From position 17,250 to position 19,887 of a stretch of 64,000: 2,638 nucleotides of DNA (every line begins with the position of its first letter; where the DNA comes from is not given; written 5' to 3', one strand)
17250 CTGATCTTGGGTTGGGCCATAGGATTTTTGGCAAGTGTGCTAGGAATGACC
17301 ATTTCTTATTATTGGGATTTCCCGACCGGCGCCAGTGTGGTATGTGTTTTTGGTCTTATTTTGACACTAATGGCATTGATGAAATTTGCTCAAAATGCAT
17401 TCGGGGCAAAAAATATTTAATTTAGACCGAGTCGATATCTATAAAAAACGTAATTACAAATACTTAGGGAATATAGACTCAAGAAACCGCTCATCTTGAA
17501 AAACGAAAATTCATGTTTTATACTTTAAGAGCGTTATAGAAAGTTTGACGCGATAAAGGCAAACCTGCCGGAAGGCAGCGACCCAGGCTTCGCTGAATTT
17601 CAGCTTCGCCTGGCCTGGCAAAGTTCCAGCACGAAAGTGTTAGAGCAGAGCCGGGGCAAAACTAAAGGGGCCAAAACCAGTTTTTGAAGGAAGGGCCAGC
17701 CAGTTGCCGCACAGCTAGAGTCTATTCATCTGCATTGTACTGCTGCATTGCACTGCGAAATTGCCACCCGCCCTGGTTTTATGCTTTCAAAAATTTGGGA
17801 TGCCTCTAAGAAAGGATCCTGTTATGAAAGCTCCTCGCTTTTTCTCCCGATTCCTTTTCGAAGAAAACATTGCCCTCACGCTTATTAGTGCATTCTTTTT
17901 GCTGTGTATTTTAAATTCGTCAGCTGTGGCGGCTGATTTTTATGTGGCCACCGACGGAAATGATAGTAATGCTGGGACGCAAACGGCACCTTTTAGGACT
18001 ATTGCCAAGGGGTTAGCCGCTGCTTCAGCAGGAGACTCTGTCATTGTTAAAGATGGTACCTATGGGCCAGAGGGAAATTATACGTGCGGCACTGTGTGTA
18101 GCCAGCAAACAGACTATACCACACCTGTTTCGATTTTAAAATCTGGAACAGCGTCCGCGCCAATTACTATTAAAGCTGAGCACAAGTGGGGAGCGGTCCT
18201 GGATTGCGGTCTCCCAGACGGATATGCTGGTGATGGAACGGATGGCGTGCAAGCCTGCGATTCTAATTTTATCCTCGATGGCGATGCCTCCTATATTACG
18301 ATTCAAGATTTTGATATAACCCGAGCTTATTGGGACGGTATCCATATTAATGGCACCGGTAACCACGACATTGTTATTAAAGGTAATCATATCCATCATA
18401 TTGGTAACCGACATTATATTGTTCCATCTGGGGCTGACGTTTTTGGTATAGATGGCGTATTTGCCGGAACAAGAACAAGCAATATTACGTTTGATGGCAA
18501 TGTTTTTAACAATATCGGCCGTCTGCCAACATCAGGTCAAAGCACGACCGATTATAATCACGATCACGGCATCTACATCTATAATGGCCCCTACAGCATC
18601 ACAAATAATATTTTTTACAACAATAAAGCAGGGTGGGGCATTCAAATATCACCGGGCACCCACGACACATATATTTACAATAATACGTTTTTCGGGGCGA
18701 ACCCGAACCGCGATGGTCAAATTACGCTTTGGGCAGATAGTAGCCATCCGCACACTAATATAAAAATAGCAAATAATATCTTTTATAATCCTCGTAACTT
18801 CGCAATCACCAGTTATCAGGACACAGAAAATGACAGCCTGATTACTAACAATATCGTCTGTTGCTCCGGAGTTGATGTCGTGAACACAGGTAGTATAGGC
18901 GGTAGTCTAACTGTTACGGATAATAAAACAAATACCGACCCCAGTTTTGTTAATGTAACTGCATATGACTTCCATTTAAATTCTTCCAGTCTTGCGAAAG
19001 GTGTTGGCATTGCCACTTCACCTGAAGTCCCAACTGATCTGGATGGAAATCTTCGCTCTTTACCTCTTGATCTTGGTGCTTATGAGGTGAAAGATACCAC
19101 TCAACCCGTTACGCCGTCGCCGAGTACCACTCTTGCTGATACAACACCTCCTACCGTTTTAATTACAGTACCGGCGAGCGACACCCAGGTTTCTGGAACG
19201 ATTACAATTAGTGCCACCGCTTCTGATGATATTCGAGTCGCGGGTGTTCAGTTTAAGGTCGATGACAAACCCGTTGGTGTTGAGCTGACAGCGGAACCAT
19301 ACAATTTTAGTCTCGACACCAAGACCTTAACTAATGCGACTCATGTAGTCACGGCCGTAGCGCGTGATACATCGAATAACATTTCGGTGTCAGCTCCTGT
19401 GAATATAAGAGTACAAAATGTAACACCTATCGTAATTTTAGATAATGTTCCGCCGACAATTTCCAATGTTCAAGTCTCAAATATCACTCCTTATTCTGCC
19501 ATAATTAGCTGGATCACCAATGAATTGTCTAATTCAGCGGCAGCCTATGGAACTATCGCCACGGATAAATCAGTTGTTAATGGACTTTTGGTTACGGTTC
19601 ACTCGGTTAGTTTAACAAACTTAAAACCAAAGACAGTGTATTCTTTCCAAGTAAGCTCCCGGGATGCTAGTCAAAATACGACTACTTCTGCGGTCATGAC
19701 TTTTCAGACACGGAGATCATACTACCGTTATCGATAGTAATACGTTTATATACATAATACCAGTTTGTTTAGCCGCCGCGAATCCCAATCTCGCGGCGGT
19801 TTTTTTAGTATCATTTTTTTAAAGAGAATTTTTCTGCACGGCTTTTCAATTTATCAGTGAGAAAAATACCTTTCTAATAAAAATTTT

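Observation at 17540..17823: Highly structured 5' leader with c-di-GMP-I (GEMM)-like core upstream of a secreted beta-helix adhesin-like gene and the EPS locus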

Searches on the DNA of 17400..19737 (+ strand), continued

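Call 94: search_with_rna_model(model_id=R2, source=window, max_evalue=10, show_alignments=3)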
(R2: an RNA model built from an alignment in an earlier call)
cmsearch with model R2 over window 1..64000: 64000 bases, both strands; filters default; matches with E-value up to 10: 1.
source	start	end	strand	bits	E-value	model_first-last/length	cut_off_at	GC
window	17631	17715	+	39.8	9.9e-10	1-100/100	no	0.54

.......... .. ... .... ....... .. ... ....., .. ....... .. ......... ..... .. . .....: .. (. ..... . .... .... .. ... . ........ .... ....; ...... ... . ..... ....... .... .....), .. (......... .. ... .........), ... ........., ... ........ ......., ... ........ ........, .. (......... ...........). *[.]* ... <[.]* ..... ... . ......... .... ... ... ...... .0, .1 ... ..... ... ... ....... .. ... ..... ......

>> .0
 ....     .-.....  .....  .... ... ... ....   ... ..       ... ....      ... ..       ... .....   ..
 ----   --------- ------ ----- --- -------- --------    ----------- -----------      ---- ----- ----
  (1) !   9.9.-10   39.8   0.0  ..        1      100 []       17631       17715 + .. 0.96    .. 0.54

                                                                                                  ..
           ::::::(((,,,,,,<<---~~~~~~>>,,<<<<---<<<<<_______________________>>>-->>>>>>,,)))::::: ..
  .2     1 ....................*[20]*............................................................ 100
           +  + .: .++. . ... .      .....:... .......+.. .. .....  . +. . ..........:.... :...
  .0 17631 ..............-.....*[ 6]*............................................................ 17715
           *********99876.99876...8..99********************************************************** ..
